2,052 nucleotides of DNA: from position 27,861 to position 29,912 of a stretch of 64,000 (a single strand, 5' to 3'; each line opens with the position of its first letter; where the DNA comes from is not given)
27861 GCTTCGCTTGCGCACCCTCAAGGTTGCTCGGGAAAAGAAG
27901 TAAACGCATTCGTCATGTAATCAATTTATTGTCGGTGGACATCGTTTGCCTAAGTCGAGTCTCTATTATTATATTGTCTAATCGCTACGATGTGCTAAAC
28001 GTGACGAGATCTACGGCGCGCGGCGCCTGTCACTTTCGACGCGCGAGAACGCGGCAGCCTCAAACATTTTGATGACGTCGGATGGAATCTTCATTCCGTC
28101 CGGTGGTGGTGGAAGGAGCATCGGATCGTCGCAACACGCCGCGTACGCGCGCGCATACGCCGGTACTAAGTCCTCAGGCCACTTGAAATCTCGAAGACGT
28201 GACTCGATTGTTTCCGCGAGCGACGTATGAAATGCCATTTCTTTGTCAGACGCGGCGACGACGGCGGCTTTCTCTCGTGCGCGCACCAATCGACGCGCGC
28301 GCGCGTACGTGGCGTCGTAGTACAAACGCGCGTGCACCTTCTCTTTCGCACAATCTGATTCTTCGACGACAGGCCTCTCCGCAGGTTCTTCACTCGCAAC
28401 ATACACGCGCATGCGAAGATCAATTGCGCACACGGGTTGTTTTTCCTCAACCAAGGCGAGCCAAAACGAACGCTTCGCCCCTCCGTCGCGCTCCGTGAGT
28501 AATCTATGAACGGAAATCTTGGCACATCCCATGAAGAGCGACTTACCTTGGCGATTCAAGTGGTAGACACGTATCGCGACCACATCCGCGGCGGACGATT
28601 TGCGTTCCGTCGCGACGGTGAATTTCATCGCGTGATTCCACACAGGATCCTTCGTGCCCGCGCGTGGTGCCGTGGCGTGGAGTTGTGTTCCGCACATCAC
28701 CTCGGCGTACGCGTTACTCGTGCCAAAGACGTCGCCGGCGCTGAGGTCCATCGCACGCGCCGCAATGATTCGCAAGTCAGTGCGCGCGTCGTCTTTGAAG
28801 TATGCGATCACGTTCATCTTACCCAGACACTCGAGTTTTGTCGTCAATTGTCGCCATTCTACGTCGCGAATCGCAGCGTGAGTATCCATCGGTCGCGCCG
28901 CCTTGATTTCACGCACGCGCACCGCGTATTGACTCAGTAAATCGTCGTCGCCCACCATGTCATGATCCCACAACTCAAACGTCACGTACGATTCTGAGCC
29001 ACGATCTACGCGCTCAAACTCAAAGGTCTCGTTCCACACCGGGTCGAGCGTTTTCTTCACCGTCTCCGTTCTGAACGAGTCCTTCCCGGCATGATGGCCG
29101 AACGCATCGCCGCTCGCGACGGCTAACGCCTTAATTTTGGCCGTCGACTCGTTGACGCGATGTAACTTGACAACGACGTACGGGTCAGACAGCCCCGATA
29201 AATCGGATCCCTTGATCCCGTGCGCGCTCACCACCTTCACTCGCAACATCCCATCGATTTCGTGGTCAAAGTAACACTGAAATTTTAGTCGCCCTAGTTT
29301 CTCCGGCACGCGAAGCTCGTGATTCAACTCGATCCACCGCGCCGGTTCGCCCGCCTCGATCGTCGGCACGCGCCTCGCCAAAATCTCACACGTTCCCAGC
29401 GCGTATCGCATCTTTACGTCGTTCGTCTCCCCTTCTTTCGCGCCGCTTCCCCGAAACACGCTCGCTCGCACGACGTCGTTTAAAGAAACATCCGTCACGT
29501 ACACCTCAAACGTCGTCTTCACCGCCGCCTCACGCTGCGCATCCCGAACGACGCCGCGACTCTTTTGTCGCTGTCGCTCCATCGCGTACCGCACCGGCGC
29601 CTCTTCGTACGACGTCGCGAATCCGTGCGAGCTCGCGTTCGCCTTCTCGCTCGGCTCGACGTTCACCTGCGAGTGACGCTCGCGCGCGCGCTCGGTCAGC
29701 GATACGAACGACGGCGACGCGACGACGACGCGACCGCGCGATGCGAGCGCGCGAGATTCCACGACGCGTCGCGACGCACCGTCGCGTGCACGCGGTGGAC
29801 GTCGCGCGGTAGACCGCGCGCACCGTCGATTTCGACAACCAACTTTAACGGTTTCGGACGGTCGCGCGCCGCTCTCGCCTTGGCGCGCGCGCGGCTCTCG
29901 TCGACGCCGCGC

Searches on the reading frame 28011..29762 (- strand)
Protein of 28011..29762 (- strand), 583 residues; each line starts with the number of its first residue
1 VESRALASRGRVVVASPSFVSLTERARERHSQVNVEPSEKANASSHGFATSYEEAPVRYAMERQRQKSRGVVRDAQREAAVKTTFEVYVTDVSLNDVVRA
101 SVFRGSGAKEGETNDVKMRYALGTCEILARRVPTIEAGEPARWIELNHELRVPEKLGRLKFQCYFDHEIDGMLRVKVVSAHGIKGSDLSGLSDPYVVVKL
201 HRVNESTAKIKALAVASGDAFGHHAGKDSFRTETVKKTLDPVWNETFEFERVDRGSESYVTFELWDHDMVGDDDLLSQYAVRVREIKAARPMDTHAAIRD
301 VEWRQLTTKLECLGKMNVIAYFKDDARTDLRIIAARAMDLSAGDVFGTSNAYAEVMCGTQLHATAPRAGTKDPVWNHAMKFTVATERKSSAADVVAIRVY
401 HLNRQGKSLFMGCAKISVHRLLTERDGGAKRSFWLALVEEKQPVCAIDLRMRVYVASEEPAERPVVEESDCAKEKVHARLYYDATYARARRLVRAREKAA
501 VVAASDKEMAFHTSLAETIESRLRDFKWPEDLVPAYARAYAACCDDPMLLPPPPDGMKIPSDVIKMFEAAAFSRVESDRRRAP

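Call 63: search_protein_families(library=pfam, proteins=[window:28011-29762:-], max_evalue=0.00001)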
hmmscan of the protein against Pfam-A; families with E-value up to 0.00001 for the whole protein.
window:28011-29762:- (583 aa): 1 family
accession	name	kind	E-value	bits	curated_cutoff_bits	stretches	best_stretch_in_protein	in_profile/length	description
PF00168.36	C2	-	3.2e-34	117.7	22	2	171-290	1-96/104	C2 domain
